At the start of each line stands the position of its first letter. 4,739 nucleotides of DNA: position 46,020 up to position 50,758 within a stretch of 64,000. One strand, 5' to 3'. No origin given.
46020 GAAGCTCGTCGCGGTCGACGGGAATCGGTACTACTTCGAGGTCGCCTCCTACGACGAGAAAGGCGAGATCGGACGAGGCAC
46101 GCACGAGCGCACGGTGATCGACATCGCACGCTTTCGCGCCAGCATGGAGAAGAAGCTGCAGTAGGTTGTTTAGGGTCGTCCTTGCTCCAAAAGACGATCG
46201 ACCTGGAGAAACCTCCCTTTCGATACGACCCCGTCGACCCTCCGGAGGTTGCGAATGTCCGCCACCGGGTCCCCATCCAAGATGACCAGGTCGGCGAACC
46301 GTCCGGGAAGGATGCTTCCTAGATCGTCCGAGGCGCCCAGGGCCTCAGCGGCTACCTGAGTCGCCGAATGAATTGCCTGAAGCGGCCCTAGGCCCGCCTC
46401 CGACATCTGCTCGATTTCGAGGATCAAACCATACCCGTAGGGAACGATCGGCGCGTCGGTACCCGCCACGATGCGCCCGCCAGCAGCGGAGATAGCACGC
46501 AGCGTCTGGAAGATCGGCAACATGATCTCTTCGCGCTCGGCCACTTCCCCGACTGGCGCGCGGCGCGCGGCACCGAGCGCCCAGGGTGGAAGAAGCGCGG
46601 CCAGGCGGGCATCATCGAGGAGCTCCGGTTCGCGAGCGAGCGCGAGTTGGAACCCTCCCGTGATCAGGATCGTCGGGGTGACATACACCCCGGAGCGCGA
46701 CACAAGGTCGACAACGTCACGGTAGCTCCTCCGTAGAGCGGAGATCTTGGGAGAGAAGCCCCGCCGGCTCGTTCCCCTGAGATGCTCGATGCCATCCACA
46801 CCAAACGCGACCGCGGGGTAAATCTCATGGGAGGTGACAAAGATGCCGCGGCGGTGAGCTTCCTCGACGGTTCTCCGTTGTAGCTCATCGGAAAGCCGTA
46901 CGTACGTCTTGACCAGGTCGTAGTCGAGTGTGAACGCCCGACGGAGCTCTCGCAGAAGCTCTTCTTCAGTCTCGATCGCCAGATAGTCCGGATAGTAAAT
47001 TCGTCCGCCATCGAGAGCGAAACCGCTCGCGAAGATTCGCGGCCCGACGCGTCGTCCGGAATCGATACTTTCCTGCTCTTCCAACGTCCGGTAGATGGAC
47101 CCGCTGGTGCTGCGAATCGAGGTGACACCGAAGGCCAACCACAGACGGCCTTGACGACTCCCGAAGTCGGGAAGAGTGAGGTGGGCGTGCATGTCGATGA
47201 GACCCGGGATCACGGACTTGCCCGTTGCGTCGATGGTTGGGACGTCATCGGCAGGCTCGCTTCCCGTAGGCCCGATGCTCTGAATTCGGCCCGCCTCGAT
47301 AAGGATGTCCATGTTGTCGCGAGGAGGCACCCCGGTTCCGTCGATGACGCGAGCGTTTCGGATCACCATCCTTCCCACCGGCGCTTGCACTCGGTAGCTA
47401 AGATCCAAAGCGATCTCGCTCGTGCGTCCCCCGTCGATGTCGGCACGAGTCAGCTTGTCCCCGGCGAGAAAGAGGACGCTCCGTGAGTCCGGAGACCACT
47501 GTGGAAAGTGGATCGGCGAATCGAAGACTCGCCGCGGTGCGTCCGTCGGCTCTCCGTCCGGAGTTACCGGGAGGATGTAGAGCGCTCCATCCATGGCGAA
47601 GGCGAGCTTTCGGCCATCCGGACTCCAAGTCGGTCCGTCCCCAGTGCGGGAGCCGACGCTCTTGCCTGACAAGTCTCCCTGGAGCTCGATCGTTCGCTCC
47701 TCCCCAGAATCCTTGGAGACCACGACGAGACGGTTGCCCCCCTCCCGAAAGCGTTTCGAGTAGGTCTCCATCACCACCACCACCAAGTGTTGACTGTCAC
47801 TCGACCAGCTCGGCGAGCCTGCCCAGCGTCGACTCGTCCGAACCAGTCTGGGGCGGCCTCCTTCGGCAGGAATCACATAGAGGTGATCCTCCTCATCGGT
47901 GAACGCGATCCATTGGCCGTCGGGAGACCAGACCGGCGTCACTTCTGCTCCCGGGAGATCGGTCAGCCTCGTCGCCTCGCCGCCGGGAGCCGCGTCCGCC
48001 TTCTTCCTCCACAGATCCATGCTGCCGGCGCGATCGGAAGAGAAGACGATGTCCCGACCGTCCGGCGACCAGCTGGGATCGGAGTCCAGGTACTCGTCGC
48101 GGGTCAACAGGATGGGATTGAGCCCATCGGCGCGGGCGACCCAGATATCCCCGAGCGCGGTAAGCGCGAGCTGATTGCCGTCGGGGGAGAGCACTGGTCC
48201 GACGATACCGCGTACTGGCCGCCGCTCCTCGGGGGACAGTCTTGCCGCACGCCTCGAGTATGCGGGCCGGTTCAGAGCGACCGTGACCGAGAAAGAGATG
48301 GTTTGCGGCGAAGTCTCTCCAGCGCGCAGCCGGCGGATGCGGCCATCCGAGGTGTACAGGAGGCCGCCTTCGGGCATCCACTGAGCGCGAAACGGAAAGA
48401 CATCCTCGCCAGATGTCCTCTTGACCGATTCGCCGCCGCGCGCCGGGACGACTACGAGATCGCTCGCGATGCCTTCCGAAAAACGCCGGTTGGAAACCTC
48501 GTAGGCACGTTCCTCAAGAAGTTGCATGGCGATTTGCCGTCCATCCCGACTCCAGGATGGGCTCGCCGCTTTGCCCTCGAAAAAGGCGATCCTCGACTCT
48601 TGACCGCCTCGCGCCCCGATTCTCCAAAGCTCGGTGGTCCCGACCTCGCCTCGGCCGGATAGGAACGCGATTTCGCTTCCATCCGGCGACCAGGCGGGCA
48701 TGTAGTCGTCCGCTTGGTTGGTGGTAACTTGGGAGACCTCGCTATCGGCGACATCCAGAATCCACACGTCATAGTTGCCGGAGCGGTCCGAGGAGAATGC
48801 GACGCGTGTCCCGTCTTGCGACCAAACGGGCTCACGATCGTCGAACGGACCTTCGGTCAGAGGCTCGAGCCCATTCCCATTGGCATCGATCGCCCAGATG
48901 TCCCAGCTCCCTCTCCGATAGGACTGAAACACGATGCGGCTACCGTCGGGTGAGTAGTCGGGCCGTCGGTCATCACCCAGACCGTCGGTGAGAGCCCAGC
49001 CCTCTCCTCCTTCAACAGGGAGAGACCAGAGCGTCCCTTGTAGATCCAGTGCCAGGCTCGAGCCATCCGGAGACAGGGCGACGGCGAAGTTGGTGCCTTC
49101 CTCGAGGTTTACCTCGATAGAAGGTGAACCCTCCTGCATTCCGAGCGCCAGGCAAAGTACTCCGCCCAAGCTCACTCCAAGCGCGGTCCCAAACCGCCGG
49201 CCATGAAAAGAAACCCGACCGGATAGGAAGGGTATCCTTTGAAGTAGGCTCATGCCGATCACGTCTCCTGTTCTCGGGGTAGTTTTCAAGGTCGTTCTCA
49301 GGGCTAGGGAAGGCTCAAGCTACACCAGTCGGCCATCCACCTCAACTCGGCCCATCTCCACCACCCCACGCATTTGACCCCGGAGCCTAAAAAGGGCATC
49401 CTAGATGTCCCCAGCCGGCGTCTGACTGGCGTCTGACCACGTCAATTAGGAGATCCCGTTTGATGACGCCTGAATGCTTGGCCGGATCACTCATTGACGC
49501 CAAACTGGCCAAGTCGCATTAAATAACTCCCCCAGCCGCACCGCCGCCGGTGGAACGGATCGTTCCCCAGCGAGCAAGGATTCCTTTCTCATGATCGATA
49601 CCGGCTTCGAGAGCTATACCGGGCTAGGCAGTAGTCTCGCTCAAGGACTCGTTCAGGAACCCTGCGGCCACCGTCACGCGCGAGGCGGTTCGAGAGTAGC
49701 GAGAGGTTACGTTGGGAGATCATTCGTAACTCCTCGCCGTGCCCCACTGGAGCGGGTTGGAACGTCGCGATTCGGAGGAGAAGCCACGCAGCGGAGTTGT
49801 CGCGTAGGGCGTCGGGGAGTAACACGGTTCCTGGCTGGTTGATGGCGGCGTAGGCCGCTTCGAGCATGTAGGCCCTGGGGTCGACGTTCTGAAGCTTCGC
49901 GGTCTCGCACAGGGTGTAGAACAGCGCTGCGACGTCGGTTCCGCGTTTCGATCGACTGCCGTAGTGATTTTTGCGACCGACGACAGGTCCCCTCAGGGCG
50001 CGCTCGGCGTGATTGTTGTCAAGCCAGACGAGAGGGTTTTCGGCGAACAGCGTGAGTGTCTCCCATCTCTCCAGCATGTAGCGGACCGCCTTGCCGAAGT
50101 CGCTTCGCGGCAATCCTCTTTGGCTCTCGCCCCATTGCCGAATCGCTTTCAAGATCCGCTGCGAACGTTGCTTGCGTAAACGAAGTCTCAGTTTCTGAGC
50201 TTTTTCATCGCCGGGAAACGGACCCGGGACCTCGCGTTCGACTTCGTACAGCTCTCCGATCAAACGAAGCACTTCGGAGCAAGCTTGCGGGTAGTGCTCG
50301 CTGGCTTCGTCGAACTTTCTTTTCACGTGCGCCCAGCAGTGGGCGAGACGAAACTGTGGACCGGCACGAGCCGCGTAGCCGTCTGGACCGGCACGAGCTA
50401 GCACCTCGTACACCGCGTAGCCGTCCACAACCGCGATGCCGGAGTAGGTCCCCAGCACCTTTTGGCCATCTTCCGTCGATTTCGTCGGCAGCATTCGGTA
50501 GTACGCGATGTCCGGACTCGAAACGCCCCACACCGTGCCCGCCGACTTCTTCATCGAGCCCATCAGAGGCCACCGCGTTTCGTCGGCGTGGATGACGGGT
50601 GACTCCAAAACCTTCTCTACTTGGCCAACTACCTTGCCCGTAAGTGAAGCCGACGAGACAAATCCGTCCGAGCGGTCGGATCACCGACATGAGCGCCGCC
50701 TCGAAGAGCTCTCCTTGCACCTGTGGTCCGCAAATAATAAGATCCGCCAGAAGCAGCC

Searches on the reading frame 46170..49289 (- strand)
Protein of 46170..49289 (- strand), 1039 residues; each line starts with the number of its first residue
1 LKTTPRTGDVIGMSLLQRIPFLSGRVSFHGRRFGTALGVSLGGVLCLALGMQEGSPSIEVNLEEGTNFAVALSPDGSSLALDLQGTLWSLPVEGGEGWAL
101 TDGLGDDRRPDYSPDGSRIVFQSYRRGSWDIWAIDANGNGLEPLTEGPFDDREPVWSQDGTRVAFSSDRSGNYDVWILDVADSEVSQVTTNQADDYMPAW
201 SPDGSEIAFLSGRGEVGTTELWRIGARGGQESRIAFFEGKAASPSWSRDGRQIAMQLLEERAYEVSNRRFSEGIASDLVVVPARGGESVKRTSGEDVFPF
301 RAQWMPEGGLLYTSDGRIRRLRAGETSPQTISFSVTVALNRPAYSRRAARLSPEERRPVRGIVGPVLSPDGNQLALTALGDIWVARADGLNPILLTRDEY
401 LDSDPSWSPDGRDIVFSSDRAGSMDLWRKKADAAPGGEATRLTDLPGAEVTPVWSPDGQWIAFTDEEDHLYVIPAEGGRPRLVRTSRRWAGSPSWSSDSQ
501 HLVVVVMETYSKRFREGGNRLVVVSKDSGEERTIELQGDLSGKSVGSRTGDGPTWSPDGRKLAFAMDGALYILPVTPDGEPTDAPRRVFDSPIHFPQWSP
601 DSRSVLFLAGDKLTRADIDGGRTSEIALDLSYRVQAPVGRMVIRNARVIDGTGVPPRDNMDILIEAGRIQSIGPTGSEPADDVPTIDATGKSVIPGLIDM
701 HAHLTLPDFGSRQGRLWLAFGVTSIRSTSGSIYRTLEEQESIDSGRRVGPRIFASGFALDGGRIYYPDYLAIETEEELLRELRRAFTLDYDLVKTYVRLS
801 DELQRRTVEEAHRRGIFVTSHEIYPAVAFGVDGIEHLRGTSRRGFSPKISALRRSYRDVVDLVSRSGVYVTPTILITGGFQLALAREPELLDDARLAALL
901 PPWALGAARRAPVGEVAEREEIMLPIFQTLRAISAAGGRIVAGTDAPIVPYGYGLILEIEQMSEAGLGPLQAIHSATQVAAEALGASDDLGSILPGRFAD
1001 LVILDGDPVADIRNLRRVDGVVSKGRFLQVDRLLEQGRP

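Call 76: search_protein_families(library=pfam, proteins=[window:46170-49289:-], max_evalue=0.00001)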
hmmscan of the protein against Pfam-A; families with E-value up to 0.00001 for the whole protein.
window:46170-49289:- (1039 aa): 5 families
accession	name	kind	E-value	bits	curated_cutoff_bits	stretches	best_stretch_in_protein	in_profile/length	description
PF07676.18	PD40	-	5.2e-65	214.7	20.9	5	141-177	1-38/38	WD40-like Beta Propeller Repeat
PF01979.26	Amidohydro_1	-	1.7e-18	67.4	25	1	693-1026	2-343/345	Amidohydrolase family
PF00930.27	DPPIV_N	-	5.3e-15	55.4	22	0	170-210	20-60/354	Dipeptidyl peptidase IV (DPP IV) N-terminal region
PF07969.17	Amidohydro_3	-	3.2e-14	53.7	29.7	1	928-1026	357-469/472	Amidohydrolase family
PF25174.1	Beta-prop_THOC3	-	2e-12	47.1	305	1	406-506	53-148/272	THOC3 beta-propeller domain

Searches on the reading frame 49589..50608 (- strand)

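Call 76: search_protein_families(library=pfam, proteins=[window:49589-50608:-], max_evalue=0.00001)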
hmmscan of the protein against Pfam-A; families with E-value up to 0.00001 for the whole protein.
window:49589-50608:- (339 aa): 1 family
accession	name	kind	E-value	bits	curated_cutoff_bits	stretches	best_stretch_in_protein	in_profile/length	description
PF03050.20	DDE_Tnp_IS66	-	4e-51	174.6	23.1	1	1-224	65-282/284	Transposase IS66 family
